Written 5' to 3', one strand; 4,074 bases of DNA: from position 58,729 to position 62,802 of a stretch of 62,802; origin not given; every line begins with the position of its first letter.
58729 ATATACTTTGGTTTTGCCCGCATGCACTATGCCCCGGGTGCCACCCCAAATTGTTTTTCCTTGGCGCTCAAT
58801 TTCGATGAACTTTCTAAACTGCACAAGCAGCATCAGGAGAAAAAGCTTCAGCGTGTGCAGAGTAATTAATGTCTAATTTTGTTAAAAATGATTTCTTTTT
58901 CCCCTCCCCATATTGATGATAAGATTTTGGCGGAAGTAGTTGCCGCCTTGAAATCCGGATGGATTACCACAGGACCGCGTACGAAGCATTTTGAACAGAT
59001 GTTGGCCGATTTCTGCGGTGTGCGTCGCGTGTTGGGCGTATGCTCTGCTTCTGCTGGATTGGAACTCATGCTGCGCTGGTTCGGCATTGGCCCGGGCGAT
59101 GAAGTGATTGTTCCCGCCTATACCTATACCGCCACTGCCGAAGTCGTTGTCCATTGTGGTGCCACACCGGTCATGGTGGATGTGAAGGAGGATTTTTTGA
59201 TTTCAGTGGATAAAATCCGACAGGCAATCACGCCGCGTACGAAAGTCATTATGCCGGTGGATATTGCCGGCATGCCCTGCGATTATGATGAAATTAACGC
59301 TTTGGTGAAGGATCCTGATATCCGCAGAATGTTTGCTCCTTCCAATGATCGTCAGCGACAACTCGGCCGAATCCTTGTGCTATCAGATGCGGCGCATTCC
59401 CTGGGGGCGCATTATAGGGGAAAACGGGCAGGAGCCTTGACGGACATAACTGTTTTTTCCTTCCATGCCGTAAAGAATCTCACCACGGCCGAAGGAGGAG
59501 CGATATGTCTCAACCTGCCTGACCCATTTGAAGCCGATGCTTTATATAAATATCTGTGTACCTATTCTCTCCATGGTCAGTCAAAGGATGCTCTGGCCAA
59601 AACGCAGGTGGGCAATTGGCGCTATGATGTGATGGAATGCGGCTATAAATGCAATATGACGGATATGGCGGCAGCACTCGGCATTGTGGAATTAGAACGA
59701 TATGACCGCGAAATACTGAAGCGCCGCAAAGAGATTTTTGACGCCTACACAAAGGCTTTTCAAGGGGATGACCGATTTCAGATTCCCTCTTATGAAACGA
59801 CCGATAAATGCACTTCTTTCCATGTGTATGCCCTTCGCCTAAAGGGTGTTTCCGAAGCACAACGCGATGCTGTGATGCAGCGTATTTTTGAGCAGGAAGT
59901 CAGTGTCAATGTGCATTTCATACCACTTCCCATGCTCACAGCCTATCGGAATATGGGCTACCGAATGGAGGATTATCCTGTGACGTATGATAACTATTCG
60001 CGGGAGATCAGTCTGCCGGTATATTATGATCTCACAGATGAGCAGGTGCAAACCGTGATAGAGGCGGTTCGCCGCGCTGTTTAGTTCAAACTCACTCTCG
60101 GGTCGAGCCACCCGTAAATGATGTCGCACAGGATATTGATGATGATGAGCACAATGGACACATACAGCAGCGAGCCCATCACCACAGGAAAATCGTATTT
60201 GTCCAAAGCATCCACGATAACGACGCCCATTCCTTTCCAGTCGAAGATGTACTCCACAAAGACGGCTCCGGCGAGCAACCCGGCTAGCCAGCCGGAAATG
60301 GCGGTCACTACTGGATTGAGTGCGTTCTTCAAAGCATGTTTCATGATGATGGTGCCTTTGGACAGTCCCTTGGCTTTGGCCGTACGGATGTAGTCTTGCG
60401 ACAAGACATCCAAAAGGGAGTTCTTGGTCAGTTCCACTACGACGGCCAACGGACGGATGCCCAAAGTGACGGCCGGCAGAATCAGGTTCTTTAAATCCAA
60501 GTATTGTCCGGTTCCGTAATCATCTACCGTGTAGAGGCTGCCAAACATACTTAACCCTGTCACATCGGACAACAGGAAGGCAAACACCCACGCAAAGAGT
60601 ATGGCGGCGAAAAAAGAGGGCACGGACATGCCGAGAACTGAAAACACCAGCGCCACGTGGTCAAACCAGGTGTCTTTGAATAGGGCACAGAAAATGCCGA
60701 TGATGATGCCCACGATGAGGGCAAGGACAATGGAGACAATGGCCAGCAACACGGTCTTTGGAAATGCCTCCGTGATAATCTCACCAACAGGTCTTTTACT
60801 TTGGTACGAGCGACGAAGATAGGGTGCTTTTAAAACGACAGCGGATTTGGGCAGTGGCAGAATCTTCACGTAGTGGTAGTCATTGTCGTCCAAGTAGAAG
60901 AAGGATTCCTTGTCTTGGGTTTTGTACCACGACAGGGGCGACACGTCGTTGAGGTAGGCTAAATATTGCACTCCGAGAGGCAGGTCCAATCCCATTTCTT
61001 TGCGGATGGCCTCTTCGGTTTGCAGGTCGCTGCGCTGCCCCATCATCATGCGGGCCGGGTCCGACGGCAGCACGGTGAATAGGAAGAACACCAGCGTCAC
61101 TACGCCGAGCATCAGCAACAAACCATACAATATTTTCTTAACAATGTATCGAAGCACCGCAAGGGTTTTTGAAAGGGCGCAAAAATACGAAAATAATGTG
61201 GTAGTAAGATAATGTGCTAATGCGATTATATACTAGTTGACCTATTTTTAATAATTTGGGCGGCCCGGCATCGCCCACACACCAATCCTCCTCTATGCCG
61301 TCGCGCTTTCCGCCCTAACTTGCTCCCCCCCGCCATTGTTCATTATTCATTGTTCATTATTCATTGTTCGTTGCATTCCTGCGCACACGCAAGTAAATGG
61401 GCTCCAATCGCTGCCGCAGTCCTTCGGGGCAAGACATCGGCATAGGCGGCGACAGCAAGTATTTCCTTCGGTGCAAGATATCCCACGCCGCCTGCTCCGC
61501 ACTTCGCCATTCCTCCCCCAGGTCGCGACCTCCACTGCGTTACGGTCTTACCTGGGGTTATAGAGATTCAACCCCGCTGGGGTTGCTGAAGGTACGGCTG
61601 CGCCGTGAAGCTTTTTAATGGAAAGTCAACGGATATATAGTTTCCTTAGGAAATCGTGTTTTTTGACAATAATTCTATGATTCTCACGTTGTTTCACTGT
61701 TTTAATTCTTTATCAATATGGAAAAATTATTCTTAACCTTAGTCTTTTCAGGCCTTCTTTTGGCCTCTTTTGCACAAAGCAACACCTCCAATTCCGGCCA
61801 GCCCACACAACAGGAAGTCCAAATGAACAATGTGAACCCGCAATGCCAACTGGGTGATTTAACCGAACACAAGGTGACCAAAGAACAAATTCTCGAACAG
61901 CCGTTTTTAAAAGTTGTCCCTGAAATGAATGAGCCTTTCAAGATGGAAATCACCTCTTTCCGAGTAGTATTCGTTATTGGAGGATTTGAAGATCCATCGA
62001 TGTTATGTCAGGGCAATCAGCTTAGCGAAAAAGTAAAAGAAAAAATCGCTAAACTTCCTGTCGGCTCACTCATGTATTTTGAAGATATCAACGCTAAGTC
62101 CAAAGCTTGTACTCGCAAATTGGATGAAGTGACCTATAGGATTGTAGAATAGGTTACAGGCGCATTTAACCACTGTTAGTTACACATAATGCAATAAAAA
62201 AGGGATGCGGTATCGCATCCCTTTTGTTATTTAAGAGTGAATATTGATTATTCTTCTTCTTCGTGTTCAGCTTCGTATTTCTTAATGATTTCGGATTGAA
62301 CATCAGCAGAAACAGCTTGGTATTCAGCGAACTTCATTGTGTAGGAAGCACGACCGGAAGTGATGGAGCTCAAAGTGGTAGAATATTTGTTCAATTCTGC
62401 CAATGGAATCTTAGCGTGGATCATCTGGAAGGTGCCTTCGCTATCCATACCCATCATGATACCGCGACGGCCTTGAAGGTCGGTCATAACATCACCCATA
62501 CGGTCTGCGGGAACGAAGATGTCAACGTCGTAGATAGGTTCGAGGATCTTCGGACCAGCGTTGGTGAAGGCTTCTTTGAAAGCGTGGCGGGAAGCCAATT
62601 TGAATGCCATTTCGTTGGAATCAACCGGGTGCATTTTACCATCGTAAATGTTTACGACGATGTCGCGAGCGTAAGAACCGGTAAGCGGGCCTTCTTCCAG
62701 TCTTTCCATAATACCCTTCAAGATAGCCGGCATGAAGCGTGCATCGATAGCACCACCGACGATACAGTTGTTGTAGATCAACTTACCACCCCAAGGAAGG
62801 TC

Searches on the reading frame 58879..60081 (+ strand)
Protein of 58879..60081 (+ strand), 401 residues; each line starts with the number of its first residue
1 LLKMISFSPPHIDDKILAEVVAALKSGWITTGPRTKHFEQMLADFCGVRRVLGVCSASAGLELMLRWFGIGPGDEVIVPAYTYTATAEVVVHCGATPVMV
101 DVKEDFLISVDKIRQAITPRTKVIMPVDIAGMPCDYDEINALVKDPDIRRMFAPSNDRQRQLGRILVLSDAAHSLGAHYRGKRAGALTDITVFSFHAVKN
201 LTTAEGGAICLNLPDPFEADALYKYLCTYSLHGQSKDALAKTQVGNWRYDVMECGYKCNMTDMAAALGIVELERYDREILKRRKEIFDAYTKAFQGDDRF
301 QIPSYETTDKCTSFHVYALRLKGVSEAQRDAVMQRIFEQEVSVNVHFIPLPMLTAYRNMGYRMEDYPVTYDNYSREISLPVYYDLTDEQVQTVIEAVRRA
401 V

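Call 99: search_protein_families(library=pfam, proteins=[window:58879-60081:+], max_evalue=0.001)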
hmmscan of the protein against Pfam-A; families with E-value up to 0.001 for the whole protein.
window:58879-60081:+ (401 aa): 2 families
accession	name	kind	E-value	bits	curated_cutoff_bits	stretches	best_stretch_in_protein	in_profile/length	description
PF01041.23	DegT_DnrJ_EryC1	-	1.2e-100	337.7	19.8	2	165-398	140-360/360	DegT/DnrJ/EryC1/StrS aminotransferase family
PF00155.27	Aminotran_1_2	-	1.1e-07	31.8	19.7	1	35-124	44-150/361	Aminotransferase class I and II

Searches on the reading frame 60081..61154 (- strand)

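Call 99: search_protein_families(library=pfam, proteins=[window:60081-61154:-], max_evalue=0.001)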
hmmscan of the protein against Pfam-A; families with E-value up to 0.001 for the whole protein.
window:60081-61154:- (357 aa): 2 families
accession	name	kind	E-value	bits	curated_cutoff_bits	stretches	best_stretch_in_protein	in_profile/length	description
PF00528.27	BPD_transp_1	-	6.2e-37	127.6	26.4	1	149-355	1-183/184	Binding-protein-dependent transport system inner membrane component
PF19300.4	BPD_transp_1_N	-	1.1e-17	64.6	23.8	1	1-71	2-72/114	Binding-prot-dependent transport system membrane comp, N-term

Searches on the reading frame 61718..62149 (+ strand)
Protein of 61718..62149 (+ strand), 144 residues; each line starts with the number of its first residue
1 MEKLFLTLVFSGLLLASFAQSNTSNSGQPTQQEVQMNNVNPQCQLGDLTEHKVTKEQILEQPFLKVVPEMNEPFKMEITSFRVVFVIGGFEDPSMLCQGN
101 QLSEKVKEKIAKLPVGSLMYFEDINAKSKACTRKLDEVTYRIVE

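Call 99: search_protein_families(library=pfam, proteins=[window:61718-62149:+], max_evalue=0.001)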
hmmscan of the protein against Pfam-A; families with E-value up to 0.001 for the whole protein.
window:61718-62149:+ (144 aa): 1 family
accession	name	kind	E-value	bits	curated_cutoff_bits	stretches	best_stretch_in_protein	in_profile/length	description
PF12080.14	GldM_4th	-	4.7e-05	24.4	24.6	1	52-138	18-109/114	GldM C-terminal domain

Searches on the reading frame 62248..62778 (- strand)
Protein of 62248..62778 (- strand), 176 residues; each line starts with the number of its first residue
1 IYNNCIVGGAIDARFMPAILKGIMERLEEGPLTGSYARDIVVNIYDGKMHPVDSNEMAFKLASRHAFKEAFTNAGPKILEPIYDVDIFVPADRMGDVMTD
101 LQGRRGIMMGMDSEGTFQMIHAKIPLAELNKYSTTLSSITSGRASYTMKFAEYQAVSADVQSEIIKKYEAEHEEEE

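Call 99: search_protein_families(library=pfam, proteins=[window:62248-62778:-], max_evalue=0.001)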
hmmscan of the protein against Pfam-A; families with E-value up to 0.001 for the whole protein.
window:62248-62778:- (176 aa): 2 families
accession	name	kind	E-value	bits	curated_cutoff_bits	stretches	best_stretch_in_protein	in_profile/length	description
PF00679.30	EFG_C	-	2.8e-28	98.2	27.9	1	78-163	2-88/89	Elongation factor G C-terminus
PF03764.24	EFG_IV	-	2e-19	70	24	1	3-74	49-120/121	Elongation factor G, domain IV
